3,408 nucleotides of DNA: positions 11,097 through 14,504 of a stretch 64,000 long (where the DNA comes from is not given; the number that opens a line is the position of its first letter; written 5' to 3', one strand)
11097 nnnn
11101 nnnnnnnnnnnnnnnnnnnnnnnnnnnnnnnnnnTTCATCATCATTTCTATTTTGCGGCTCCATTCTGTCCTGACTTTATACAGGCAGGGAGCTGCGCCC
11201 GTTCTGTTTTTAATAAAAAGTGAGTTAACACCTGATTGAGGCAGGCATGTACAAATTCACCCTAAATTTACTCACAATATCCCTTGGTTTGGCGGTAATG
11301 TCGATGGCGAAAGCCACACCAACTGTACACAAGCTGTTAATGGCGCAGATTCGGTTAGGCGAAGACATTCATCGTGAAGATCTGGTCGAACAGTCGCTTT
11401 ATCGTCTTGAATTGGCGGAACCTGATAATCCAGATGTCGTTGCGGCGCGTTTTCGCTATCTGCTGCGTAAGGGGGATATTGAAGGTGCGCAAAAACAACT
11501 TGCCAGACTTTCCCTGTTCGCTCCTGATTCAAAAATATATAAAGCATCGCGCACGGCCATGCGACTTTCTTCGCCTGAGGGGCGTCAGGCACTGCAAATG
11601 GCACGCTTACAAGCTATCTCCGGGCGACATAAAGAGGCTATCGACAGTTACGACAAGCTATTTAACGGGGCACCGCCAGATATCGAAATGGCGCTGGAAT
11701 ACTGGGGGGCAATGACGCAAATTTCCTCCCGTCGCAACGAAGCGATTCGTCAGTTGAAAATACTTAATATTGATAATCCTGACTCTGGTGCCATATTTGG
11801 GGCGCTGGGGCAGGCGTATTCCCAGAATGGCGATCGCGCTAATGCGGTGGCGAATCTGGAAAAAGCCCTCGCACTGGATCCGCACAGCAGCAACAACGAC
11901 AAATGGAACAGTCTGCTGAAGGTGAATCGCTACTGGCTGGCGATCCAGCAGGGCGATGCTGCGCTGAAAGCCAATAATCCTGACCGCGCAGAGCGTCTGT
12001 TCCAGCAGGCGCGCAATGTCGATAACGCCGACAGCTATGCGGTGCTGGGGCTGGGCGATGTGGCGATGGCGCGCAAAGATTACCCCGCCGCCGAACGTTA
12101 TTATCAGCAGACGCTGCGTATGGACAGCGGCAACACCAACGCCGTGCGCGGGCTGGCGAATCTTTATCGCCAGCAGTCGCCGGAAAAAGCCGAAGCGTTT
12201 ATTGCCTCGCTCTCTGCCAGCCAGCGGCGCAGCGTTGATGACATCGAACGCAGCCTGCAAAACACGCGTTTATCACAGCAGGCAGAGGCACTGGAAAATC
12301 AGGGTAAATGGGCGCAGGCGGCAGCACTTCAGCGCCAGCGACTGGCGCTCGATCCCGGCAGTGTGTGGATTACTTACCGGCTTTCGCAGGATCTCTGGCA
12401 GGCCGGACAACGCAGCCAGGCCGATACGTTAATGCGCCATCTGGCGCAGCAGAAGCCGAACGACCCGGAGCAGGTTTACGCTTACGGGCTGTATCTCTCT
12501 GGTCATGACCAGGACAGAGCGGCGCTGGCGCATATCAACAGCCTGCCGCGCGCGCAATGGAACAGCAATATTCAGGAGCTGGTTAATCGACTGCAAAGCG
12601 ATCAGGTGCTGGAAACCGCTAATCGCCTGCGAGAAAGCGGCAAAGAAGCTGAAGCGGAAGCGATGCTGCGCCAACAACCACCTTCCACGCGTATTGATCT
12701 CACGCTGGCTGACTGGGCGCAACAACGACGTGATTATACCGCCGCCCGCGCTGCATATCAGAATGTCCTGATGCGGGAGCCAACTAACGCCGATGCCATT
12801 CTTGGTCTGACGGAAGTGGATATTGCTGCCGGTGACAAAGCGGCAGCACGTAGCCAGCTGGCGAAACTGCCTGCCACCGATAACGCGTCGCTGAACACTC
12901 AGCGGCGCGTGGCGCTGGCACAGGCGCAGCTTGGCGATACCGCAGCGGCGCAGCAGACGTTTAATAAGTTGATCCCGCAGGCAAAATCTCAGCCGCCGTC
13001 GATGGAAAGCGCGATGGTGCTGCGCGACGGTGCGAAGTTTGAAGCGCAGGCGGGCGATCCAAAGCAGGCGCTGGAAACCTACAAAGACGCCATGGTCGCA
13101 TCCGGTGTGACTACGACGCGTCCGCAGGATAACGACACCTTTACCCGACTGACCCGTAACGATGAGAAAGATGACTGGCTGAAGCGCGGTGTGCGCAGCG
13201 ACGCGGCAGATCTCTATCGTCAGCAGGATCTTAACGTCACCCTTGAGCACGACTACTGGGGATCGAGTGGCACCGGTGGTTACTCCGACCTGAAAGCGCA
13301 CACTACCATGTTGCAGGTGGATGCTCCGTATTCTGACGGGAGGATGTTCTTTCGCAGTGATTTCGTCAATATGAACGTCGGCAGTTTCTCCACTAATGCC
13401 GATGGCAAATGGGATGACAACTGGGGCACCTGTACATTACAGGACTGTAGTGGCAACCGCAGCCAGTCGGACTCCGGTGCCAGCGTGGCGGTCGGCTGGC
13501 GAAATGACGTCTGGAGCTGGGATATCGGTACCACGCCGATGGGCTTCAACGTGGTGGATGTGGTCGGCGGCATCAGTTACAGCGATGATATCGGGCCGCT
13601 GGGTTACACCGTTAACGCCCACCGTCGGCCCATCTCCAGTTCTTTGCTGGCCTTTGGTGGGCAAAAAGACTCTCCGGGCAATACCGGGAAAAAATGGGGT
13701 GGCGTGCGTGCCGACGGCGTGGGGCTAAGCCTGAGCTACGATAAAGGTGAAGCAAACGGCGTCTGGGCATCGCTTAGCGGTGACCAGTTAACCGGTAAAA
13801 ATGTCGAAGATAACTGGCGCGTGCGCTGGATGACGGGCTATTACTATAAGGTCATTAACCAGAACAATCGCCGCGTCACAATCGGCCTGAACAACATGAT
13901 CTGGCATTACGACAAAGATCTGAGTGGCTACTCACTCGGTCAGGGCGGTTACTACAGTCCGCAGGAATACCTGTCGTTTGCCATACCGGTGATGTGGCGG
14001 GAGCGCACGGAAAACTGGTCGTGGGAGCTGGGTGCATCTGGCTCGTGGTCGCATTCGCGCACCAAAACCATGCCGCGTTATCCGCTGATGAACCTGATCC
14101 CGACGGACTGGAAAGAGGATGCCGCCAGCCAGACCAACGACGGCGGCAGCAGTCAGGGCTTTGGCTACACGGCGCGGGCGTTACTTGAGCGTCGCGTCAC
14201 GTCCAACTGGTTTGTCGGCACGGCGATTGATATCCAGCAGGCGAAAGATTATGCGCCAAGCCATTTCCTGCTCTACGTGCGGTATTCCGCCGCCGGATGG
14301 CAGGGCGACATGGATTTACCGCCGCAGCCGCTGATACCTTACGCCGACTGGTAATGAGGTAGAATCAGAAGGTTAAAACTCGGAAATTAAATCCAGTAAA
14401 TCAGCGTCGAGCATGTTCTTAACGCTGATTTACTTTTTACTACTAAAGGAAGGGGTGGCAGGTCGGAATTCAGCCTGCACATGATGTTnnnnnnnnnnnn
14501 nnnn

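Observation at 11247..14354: BcsC-like gene is compositionally chimeric with a sharp switch near 11.8 kb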

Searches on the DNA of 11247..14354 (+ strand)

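Call 4: search_dna_similar(query=window:11247-14354:+, collection=ecoli_genomes, mode=near, max_rows=15)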
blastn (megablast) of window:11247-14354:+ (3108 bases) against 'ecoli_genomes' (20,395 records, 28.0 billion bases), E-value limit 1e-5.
Records with a match: 5548; places in all: 5566; records where one place covers at least 80% of the query: 5430.
Genomes with a match: 5422 of 5426; with a place that covers at least 80% of the query: 5305. Places per genome that has any: lowest 1, median 1, highest 3. On chromosomes: 5439 places; on plasmids: 127.
Best place of each record, by identity: 95-99% 2743; 90-95% 2798; 80-90% 7.
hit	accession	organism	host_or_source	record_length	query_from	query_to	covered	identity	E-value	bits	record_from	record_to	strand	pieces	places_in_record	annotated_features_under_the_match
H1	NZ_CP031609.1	Escherichia coli strain N3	Homo sapiens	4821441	1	3108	100%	96.2%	0e+0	5092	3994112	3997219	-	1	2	bcsC: cellulose synthase complex outer membrane protein BcsC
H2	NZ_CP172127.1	Escherichia coli strain GF43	chicken meat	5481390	1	3108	100%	96.2%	0e+0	5086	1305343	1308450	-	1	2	bcsC: cellulose synthase complex outer membrane protein BcsC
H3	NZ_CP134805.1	Escherichia coli strain E7-1N7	agricultural environment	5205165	1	3107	100%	88.1%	0e+0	3683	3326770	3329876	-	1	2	bcsC: cellulose synthase complex outer membrane protein BcsC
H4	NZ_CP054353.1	Escherichia coli strain SCU-172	Homo sapiens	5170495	1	3107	100%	88.0%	0e+0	3677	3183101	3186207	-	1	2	bcsC: cellulose synthase complex outer membrane protein BcsC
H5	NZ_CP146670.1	Escherichia coli strain MS 21-1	Homo sapiens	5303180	1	3107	100%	88.0%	0e+0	3677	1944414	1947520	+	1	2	bcsC: cellulose synthase complex outer membrane protein BcsC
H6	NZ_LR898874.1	Escherichia coli strain MSB1_4I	Homo sapiens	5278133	1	3107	100%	88.0%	0e+0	3677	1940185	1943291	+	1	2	bcsC: cellulose synthase complex outer membrane protein BcsC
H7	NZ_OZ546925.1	Escherichia coli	Homo sapiens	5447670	1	3107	100%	88.0%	0e+0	3672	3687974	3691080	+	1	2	bcsC: cellulose synthase complex outer membrane protein BcsC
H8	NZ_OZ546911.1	Escherichia coli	Homo sapiens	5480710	1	3107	100%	88.0%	0e+0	3672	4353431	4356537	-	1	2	bcsC: cellulose synthase complex outer membrane protein BcsC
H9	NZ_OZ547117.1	Escherichia coli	Homo sapiens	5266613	1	3107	100%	88.0%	0e+0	3672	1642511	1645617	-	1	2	bcsC: cellulose synthase complex outer membrane protein BcsC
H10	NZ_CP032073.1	Escherichia coli strain CT29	Avian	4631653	553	3108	82%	95.8%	0e+0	4128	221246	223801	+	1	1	bcsC: cellulose synthase complex outer membrane protein BcsC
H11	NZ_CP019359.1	Escherichia coli strain XH990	Homo sapiens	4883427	553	3108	82%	95.3%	0e+0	4061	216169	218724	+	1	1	bcsC: cellulose synthase complex outer membrane protein BcsC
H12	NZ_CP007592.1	Escherichia coli O157:H16 strain Santai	duck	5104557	553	3108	82%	95.3%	0e+0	4061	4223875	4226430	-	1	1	bcsC: cellulose synthase complex outer membrane protein BcsC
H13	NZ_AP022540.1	Escherichia coli strain THO-010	Homo sapiens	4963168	553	3108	82%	95.3%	0e+0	4061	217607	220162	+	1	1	bcsC: cellulose synthase complex outer membrane protein BcsC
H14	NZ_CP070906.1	Escherichia coli strain 88COLEC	Homo sapiens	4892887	553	3108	82%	95.3%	0e+0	4061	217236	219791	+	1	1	bcsC: cellulose synthase complex outer membrane protein BcsC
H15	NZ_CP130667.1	Escherichia coli strain SM107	Homo sapiens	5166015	553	3108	82%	95.3%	0e+0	4061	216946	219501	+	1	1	bcsC: cellulose synthase complex outer membrane protein BcsC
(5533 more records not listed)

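Call 5: get_annotated_region(hit=H1, flank=14000)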
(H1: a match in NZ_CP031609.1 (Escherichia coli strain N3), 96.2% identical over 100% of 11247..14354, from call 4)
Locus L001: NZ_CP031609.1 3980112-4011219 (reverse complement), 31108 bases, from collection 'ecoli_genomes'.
description: Escherichia coli strain N3 chromosome, complete genome
organism: Escherichia coli strain N3 (NCBI taxid 562)
replicon: chromosome; assembly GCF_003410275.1
host: Homo sapiens; source: Rectal swab; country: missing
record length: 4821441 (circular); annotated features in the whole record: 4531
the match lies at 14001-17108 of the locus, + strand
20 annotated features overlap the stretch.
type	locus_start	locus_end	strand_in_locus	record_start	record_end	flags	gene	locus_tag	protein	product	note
CDS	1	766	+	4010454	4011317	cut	dmsC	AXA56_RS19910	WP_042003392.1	dimethyl sulfoxide reductase anchor subunit DmsC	-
CDS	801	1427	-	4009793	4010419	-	ycaC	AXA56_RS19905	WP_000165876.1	isochorismate family cysteine hydrolase YcaC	-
CDS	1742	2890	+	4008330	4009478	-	ycaD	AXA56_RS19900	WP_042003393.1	MFS transporter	-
CDS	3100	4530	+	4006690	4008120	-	ycaM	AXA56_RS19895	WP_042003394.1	APC family permease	-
CDS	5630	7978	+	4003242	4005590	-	-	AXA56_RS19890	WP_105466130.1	sensor domain-containing phosphodiesterase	-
CDS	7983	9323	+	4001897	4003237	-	-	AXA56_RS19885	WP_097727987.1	GGDEF domain-containing protein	-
CDS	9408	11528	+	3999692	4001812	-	bcsA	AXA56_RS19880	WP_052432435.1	UDP-forming cellulose synthase catalytic subunit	-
CDS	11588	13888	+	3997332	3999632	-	bcsB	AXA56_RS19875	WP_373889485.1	cellulose biosynthesis cyclic di-GMP-binding regulatory protein BcsB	-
CDS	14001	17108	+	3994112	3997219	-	bcsC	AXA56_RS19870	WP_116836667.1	cellulose synthase complex outer membrane protein BcsC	-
CDS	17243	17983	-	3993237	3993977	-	pflA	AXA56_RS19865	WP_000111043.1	pyruvate formate lyase 1-activating protein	-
CDS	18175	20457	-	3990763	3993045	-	pflB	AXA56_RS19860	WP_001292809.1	formate C-acetyltransferase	-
CDS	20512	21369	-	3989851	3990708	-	focA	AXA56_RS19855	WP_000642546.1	formate transporter FocA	-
CDS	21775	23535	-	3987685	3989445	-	ycaO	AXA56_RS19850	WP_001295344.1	30S ribosomal protein S12 methylthiotransferase accessory factor YcaO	-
CDS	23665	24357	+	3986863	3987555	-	ycaP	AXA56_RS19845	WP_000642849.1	DUF421 domain-containing protein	-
CDS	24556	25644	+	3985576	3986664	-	serC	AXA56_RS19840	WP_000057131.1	3-phosphoserine/phosphohydroxythreonine transaminase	-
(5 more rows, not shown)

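Call 6: get_annotated_region(hit=H3, flank=14000)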
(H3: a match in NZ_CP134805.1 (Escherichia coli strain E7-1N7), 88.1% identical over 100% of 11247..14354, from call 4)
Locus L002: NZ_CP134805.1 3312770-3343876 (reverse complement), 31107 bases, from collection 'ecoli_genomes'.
description: Escherichia coli strain E7-1N7 chromosome, complete genome
organism: Escherichia coli strain E7-1N7 (NCBI taxid 562)
replicon: chromosome; assembly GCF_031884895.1
host: -; source: agricultural environment; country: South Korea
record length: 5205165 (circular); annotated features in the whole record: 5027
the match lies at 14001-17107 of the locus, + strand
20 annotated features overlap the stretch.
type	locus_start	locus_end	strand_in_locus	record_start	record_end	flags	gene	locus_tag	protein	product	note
CDS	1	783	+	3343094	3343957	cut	dmsC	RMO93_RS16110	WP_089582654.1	dimethyl sulfoxide reductase anchor subunit DmsC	-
CDS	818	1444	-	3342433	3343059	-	ycaC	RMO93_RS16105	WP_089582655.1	isochorismate family cysteine hydrolase YcaC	-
CDS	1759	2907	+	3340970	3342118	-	ycaD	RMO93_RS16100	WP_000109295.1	MFS transporter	-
CDS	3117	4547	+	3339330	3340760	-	ycaM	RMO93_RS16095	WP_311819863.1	APC family permease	-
CDS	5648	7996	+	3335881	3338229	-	-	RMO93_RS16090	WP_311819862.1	EAL domain-containing protein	-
CDS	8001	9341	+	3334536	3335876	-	-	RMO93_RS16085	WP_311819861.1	GGDEF domain-containing protein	-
CDS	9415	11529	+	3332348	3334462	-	bcsA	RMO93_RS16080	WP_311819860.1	UDP-forming cellulose synthase catalytic subunit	-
CDS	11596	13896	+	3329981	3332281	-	bcsB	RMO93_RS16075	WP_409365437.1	cellulose biosynthesis cyclic di-GMP-binding regulatory protein BcsB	-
CDS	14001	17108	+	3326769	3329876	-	bcsC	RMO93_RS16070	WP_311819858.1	cellulose synthase complex outer membrane protein BcsC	-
CDS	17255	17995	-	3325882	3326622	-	pflA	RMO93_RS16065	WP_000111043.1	pyruvate formate lyase 1-activating protein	-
CDS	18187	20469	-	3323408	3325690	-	pflB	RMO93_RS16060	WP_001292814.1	formate C-acetyltransferase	-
CDS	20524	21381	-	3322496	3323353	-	focA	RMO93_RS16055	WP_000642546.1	formate transporter FocA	-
CDS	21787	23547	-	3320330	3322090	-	ycaO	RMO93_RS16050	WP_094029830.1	30S ribosomal protein S12 methylthiotransferase accessory factor YcaO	-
CDS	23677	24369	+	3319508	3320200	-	ycaP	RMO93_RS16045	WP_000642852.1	DUF421 domain-containing protein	-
CDS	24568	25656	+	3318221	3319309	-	serC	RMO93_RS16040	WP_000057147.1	3-phosphoserine/phosphohydroxythreonine transaminase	-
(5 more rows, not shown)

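Call 7: get_annotated_region(hit=H10, flank=3000)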
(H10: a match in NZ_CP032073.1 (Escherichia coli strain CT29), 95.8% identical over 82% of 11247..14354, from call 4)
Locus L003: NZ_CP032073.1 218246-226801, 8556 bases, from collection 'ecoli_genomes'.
description: Escherichia coli strain CT29 chromosome, complete genome
organism: Escherichia coli strain CT29 (NCBI taxid 562)
replicon: chromosome; assembly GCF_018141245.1
host: Avian; source: -; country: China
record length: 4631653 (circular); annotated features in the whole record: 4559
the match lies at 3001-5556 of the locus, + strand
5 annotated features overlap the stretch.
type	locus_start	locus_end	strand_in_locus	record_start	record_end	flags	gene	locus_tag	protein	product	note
CDS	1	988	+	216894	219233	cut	bcsB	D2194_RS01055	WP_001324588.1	cellulose biosynthesis cyclic di-GMP-binding regulatory protein BcsB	-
CDS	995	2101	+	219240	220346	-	bcsZ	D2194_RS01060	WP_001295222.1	cellulose synthase complex periplasmic endoglucanase BcsZ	-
CDS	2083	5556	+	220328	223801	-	bcsC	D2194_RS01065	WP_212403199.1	cellulose synthase complex outer membrane protein BcsC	-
CDS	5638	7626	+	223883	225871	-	hmsP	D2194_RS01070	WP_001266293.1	biofilm formation regulator HmsP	-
CDS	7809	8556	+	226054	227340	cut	dctA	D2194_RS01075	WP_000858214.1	C4-dicarboxylate transporter DctC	-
